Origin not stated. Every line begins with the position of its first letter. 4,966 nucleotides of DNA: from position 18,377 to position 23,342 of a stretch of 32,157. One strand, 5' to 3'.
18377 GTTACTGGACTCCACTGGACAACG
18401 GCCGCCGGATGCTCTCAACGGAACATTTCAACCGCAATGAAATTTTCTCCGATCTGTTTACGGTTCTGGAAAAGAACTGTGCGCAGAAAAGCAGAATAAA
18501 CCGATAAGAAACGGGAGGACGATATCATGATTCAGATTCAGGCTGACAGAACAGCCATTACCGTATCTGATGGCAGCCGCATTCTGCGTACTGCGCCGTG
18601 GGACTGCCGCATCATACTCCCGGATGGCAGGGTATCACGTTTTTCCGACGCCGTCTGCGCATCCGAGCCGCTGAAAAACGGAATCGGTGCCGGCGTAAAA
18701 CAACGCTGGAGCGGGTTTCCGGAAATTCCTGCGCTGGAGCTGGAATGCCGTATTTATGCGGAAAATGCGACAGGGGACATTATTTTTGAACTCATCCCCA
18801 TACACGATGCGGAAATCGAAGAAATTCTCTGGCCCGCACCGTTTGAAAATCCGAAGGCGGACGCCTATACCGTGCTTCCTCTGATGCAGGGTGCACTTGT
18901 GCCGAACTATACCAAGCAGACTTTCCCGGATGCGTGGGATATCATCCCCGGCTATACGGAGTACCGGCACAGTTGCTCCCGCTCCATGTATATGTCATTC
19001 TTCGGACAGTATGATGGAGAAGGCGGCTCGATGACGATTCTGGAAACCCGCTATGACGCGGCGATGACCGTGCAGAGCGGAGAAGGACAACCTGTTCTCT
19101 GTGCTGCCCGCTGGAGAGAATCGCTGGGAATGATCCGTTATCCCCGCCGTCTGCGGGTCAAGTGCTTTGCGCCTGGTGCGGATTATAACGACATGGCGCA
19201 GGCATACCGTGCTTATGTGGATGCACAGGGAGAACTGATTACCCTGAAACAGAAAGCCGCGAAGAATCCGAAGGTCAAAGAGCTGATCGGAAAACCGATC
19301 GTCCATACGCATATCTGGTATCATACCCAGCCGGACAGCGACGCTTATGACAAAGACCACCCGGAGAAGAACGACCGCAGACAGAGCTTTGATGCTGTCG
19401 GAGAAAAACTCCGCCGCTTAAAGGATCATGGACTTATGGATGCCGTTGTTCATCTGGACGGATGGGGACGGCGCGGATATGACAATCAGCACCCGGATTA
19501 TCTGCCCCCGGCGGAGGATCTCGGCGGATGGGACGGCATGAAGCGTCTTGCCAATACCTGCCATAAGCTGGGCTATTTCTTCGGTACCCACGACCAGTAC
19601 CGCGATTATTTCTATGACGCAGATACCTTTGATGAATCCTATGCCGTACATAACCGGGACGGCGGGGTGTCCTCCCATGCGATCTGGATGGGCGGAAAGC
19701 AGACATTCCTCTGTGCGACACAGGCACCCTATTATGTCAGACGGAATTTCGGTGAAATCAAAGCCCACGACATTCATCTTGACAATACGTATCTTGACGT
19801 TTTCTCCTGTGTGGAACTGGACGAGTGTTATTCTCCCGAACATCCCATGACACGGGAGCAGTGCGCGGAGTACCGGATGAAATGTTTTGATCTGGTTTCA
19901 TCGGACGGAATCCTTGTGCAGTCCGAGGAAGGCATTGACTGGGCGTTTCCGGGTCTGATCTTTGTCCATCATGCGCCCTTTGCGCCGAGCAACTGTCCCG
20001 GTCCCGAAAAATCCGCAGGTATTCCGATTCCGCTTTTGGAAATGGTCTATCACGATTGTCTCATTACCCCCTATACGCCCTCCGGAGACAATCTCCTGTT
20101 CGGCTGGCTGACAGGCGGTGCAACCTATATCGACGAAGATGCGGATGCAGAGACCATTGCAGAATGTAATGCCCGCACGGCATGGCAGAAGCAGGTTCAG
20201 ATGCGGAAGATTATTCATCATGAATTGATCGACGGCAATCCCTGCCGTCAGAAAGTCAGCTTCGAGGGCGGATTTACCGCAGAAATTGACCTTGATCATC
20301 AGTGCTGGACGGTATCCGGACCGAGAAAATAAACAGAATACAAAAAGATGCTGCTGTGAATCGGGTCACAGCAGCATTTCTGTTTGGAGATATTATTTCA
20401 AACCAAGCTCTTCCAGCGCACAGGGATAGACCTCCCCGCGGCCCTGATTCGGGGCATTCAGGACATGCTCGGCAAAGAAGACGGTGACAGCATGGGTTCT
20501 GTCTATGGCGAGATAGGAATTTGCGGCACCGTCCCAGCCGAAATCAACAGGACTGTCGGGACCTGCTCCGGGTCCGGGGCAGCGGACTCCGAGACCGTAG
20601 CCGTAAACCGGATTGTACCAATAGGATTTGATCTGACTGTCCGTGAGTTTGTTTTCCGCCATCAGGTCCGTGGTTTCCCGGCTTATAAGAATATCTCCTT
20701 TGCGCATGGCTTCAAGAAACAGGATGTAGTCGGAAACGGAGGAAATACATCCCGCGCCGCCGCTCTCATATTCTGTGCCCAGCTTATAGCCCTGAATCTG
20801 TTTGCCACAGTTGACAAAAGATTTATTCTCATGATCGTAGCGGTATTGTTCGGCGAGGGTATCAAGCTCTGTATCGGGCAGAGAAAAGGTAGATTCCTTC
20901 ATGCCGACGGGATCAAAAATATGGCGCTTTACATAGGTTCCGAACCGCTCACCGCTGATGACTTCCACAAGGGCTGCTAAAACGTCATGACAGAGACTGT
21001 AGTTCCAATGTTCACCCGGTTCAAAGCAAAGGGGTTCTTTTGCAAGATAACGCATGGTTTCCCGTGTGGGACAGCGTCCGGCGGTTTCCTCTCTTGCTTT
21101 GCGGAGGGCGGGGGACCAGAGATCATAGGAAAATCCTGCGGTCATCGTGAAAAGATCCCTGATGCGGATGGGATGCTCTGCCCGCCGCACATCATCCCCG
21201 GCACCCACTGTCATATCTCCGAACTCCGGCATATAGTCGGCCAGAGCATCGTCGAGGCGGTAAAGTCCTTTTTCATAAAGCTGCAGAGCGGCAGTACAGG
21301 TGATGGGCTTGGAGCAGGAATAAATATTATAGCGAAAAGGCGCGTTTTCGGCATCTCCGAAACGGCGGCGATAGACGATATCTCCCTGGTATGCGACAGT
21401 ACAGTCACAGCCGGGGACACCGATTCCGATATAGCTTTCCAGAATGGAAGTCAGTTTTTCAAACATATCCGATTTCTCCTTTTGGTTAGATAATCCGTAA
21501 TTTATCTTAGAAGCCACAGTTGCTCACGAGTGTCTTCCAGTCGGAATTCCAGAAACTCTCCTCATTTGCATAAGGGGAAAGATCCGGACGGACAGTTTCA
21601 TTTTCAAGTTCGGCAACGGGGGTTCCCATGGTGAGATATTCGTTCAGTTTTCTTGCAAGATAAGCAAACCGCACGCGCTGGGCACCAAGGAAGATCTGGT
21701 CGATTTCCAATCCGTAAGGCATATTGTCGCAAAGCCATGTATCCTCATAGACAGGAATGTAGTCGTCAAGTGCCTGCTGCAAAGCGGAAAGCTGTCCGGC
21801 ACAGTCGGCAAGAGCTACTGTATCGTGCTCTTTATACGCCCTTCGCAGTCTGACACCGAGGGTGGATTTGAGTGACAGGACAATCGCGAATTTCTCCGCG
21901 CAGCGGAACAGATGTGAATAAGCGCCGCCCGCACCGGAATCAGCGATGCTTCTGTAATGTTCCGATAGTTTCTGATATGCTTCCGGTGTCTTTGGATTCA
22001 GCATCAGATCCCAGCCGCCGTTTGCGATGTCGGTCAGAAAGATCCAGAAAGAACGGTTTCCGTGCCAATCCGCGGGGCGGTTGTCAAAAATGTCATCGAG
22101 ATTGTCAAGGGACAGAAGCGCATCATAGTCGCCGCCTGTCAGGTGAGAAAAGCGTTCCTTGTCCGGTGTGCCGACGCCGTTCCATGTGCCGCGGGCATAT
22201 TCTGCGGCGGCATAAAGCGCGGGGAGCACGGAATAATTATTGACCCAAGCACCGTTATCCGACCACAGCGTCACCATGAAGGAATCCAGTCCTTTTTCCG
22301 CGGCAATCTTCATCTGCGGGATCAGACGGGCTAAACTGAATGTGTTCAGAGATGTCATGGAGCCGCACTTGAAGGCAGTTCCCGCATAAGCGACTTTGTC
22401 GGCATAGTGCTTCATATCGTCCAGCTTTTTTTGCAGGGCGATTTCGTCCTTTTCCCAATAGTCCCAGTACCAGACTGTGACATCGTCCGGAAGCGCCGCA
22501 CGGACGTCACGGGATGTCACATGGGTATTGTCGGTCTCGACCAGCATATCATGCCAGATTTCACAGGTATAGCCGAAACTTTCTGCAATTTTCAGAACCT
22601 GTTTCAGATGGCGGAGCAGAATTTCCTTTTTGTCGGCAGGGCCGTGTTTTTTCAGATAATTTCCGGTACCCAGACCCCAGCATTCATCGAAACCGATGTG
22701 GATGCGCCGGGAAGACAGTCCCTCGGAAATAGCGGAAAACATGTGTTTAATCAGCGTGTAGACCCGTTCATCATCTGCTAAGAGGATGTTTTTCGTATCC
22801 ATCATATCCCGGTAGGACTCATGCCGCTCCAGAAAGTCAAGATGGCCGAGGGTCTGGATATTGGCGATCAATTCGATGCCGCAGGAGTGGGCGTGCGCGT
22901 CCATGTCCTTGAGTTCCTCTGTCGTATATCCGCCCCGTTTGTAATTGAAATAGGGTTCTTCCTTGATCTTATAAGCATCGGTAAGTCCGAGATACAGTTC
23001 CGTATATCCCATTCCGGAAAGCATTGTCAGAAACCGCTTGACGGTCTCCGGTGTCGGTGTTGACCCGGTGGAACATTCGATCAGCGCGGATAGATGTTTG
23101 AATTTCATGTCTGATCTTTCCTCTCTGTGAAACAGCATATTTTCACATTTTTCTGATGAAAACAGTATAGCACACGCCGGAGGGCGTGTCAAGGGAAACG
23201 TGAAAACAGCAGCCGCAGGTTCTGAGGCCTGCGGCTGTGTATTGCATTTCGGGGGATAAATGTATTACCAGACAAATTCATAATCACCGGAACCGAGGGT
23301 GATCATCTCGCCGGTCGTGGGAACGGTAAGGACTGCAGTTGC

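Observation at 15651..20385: Four-gene operon under a consensus promoter: histidine phosphatase, alpha/beta hydrolase, nucleoside-hydrolase-like protein and a 601-aa unknown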

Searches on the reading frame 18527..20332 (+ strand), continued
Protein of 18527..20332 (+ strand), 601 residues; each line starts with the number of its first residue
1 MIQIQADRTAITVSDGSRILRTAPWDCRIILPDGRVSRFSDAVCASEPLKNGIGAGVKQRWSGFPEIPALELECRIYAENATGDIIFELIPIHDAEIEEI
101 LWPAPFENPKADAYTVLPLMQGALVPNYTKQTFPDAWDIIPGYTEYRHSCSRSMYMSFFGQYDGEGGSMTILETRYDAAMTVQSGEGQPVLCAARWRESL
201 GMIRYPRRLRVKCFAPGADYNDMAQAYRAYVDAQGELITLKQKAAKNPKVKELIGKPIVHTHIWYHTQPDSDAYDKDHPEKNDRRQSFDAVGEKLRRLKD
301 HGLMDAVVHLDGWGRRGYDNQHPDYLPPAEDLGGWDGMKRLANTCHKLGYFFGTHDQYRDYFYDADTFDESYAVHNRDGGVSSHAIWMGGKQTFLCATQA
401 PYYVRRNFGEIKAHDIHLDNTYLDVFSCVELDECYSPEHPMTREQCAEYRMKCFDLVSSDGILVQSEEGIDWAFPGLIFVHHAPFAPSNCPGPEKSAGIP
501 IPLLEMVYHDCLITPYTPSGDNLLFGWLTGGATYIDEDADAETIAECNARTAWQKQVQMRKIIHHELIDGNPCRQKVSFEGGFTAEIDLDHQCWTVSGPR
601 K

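Call 33: search_solved_structures(query=window:18527-20332:+, max_evalue=0.001, show_alignments=1)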
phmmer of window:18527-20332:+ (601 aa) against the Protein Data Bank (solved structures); distinct sequences matched with E-value up to 0.001: 13.
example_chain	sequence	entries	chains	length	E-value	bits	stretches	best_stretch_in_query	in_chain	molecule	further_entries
5wzn_A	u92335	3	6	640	2.9e-123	415.8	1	40-597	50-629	Alpha-N-acetylgalactosaminidase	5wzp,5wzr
5wzq_A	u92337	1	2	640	2.8e-118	399.3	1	40-597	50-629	Alpha-N-acetylgalactosaminidase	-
6sh9_B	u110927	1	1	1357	4.4e-07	32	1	298-388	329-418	Endo-alpha-N-acetylgalactosaminidase,DARPin 4b D12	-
6qev_B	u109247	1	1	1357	4.5e-07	31.9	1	298-388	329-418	PEGA domain-containing protein,PEGA domain-containing protein,EngBF DARPin fusion B6 compl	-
8a1a_A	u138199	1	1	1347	4.5e-07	31.9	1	298-388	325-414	L1F11v1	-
8a19_A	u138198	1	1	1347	4.5e-07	31.9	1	298-388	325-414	L1E4v1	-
6qep_A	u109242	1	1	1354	4.5e-07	31.9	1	298-388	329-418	PEGA domain-containing protein,EngBF-DARPin Fusion 4b H14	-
2zxq_A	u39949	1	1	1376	4.5e-07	31.9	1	298-388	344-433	Endo-alpha-N-acetylgalactosaminidase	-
6qfk_A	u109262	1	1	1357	4.5e-07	31.9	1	298-388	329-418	PEGA domain-containing protein,PEGA domain-containing protein,EngBF DARPin fusion G10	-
6qfo_A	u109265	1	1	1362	4.5e-07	31.9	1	298-388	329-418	PEGA domain-containing protein,PEGA domain-containing protein,EngBF DARPin fusion 9b 3G124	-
8rzg_A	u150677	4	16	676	7.1e-07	31.3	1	209-369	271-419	Conserved hypothetical periplasmic protein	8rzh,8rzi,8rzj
8rzk_A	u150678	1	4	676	7.2e-07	31.2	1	209-369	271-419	Conserved hypothetical periplasmic protein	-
5opq_A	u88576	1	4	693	7.5e-07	31.2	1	209-369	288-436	3,6-anhydro-D-galactosidase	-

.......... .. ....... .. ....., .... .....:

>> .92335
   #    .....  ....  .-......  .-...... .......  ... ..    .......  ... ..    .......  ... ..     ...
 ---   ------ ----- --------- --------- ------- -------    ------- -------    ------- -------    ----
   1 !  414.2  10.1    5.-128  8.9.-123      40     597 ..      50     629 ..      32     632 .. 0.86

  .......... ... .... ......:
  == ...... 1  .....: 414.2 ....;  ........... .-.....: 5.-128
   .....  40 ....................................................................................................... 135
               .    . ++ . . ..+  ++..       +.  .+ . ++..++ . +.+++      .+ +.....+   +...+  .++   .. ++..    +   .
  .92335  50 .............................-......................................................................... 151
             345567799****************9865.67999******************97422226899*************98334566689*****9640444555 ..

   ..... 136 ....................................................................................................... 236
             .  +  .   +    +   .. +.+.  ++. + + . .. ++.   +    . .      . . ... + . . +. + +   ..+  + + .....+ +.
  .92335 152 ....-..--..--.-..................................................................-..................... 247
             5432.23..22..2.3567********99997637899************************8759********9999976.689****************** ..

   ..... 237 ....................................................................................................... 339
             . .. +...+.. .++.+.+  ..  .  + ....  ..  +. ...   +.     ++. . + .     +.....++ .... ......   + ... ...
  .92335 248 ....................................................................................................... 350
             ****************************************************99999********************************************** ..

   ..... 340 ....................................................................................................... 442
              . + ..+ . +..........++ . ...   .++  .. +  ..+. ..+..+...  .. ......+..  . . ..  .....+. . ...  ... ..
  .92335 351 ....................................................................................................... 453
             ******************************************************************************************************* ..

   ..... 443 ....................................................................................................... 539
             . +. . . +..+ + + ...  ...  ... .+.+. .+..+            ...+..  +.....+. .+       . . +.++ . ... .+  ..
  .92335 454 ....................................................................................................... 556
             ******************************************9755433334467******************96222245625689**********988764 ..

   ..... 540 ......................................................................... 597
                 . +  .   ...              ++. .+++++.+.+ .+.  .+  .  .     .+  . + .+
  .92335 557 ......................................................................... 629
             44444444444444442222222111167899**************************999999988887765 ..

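Call 39: find_encoding_contigs(protein=P0001, flank=10000, max_places=4)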
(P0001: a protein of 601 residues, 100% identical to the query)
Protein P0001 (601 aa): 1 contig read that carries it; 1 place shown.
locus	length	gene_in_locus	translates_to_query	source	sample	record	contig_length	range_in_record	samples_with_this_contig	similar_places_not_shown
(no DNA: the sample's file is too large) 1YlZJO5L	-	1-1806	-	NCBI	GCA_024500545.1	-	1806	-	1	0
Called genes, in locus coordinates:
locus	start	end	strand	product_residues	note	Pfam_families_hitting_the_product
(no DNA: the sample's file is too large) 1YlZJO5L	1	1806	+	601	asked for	PF18952:DUF5696, PF19773:DUF6259 (weak), PF12905:Glyco_hydro_101 (weak)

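Call 53: search_protein_families(library=pfam, alignment_id=A3, max_evalue=0.00001)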
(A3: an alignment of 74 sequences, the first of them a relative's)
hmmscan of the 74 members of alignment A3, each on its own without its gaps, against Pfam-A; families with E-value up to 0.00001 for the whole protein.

A. member 1, L007:8534-9727:+ (398 aa): 0 families

B. families by the number of members that match (of 74 scanned): 90 families (the first 25 are shown)
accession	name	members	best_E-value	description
PF12833.13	HTH_18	18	9.5e-20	Helix-turn-helix domain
PF00165.29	HTH_AraC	18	8e-19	Bacterial regulatory helix-turn-helix proteins, AraC family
PF02311.25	AraC_binding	18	1.3e-09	AraC-like ligand binding domain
PF07883.17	Cupin_2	12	1.1e-07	Cupin domain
PF01636.29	APH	3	1.9e-13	Phosphotransferase enzyme family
PF01120.23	Alpha_L_fucos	2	5.5e-101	Alpha-L-fucosidase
PF00496.27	SBP_bac_5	2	4.7e-71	Bacterial extracellular solute-binding proteins, family 5 Middle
PF01208.23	URO-D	2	1.1e-69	Uroporphyrinogen decarboxylase (URO-D)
PF00117.34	GATase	2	5.3e-52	Glutamine amidotransferase class-I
PF00988.28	CPSase_sm_chain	2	6.5e-52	Carbamoyl-phosphate synthase small chain, CPSase domain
PF17128.10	DUF5107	2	2.9e-39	Domain of unknown function (DUF5107)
PF01408.29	GFO_IDH_MocA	2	6.8e-23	Oxidoreductase family, NAD-binding Rossmann fold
PF13229.12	Beta_helix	2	9.2e-17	Right handed beta helix region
PF07722.19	Peptidase_C26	2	2.1e-07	Peptidase C26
PF08497.15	Radical_SAM_N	1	5.3e-137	Radical SAM N-terminal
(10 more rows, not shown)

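Call 54: search_protein_families(library=pfam, alignment_id=A4, max_evalue=0.00001)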
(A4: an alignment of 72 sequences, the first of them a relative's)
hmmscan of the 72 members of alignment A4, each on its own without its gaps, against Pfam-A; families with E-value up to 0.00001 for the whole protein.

A. member 1, L007:12011-13339:+ (443 aa): 2 families
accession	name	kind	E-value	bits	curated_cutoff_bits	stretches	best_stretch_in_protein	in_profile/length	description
PF12831.13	FAD_oxidored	-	6.8e-85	286.3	27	1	12-433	1-416/416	FAD dependent oxidoreductase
PF00890.30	FAD_binding_2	-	5.8e-08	32.8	20.4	1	12-59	1-48/414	FAD binding domain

B. families by the number of members that match (of 72 scanned): 83 families (the first 25 are shown)
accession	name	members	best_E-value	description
PF01408.29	GFO_IDH_MocA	14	4.1e-24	Oxidoreductase family, NAD-binding Rossmann fold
PF02894.22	GFO_IDH_MocA_C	14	1.1e-14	Oxidoreductase family, C-terminal alpha/beta domain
PF22725.1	GFO_IDH_MocA_C3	14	5.8e-13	GFO/IDH/MocA C-terminal domain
PF04616.20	Glyco_hydro_43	3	3.6e-12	Glycosyl hydrolases family 43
PF01547.30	SBP_bac_1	2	1.2e-36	Bacterial extracellular solute-binding protein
PF13416.11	SBP_bac_8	2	1.2e-32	Bacterial extracellular solute-binding protein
PF01553.26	Acyltransferase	2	7.7e-31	Acyltransferase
PF00528.27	BPD_transp_1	2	1.2e-11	Binding-protein-dependent transport system inner membrane component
PF09508.16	Lact_bio_phlase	1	1.5e-214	Lacto-N-biose phosphorylase N-terminal TIM barrel domain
PF22124.2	Glyco_hydro_95_cat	1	8.4e-180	Glycosyl hydrolase family 95 catalytic domain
PF17132.9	Glyco_hydro_106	1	2.6e-166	alpha-L-rhamnosidase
PF01301.25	Glyco_hydro_35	1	5.3e-118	Glycosyl hydrolases family 35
PF17385.8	LBP_M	1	4.6e-94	Lacto-N-biose phosphorylase central domain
PF06541.16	ABC_trans_CmpB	1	2.6e-89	Putative ABC-transporter type IV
PF12831.13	FAD_oxidored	1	6.8e-85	FAD dependent oxidoreductase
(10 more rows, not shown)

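Call 78: search_protein_families(library=pfam, proteins=[L005:9394-12327:+, L079:91-3108:+, L006:1220-3154:+, L006:4954-6207:+], max_evalue=0.01)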
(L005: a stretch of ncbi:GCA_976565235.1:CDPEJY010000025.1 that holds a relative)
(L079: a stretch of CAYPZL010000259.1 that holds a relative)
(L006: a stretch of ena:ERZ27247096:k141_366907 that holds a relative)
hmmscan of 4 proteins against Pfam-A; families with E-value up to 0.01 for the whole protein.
L005:9394-12327:+ (977 aa): 9 families
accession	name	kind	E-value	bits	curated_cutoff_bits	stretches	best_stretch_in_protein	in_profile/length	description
PF18952.6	DUF5696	-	1.7e-13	50.4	25.6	1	268-429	207-355/612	Family of unknown function (DUF5696)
PF12715.13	Abhydrolase_7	-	1.2e-10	41.7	21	2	822-877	205-260/388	Abhydrolase family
PF19773.5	DUF6259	-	4e-07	29.9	28.7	1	266-565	10-294/300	Domain of unknown function (DUF6259)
PF22244.2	GCE_fung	-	3.4e-06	27.5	27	1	822-871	83-134/231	Glucuronyl esterase, fungi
PF05448.18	AXE1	-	1.7e-05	24.2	21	1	823-871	157-205/321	Acetyl xylan esterase (AXE1)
PF00326.27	Peptidase_S9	-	0.00031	20.7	22.6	1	822-882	44-106/213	Prolyl oligopeptidase family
PF08840.17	BAAT_C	-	0.00085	19.9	20.9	1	830-872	10-52/210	BAAT / Acyl-CoA thioester hydrolase C terminal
PF12905.13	Glyco_hydro_101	-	0.0019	18.1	25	1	359-425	60-127/272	Endo-alpha-N-acetylgalactosaminidase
PF01738.24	DLH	-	0.0037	17.3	21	1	824-871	79-126/217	Dienelactone hydrolase family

L079:91-3108:+ (1006 aa): 7 families
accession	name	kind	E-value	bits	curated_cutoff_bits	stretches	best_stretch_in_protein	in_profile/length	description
PF18952.6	DUF5696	-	8.5e-20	71.2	25.6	1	284-559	196-466/612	Family of unknown function (DUF5696)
PF12715.13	Abhydrolase_7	-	8.3e-12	45.5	21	2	703-790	46-128/388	Abhydrolase family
PF22244.2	GCE_fung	-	5.3e-08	33.4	27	1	848-895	85-134/231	Glucuronyl esterase, fungi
PF05448.18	AXE1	-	7.9e-07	28.6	21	1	748-895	55-205/321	Acetyl xylan esterase (AXE1)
PF19773.5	DUF6259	-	6.3e-06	26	28.7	1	369-590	64-294/300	Domain of unknown function (DUF6259)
PF12905.13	Glyco_hydro_101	-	5.6e-05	23.1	25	1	360-503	39-176/272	Endo-alpha-N-acetylgalactosaminidase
PF08840.17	BAAT_C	-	0.0051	17.3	20.9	1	854-896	10-52/210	BAAT / Acyl-CoA thioester hydrolase C terminal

L006:1220-3154:+ (644 aa): 1 family
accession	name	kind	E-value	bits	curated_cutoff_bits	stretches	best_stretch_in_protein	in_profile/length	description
PF07940.18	Hepar_II_III_C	-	1.1e-14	55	24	1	403-630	14-233/237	Heparinase II/III-like, C-terminal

L006:4954-6207:+ (417 aa): 2 families
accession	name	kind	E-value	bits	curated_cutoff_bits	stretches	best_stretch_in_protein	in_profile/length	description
PF13527.13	Acetyltransf_9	-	1e-17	64.7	25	1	44-139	31-126/127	Acetyltransferase (GNAT) domain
PF13530.11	SCP2_2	-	3.8e-09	37.5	23.2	1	310-408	2-99/105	Sterol carrier protein domain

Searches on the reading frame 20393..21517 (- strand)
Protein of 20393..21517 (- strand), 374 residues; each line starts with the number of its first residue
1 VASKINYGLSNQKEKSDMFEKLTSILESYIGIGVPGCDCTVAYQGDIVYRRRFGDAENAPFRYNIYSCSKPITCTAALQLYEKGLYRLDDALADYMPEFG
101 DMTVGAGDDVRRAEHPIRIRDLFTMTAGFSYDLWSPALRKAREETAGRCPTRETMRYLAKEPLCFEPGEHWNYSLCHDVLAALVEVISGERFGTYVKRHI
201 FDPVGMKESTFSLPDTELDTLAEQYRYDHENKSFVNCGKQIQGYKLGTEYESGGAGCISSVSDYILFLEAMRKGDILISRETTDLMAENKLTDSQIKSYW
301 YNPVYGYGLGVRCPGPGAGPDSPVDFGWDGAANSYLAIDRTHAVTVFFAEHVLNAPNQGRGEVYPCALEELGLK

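Call 13: search_protein_families(library=pfam, proteins=[window:20393-21517:-], max_evalue=0.001)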
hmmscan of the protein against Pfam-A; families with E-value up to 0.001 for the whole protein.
window:20393-21517:- (374 aa): 1 family
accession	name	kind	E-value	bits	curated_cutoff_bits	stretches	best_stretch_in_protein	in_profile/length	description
PF00144.29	Beta-lactamase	-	5.5e-47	161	27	1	33-348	13-306/329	Beta-lactamase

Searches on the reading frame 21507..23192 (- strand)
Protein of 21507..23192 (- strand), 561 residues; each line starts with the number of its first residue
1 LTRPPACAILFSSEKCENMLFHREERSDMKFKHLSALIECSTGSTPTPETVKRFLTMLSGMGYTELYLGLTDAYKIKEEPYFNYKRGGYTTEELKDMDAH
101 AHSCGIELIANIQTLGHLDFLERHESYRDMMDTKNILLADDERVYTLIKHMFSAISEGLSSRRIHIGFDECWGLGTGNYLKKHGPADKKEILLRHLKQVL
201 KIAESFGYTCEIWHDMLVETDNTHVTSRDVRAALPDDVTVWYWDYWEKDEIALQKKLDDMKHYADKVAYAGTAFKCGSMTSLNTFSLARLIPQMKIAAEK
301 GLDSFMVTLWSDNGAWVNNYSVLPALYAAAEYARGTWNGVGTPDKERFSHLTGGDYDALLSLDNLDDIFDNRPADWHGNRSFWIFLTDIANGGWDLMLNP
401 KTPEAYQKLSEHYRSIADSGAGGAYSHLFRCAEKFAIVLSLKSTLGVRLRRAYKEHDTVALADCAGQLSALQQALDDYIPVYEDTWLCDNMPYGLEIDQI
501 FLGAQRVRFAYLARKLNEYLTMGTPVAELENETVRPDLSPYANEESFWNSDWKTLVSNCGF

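Call 13: search_protein_families(library=pfam, proteins=[window:21507-23192:-], max_evalue=0.001)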
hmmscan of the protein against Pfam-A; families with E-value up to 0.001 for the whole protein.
window:21507-23192:- (561 aa): 2 families
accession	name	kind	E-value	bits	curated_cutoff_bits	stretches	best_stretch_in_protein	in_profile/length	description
PF18088.7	Glyco_H_20C_C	-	6.9e-28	98.3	27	1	357-535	1-181/194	Glycoside Hydrolase 20C C-terminal domain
PF00728.28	Glyco_hydro_20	-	1.5e-08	34.8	22.3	1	83-252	69-248/348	Glycosyl hydrolase family 20, catalytic domain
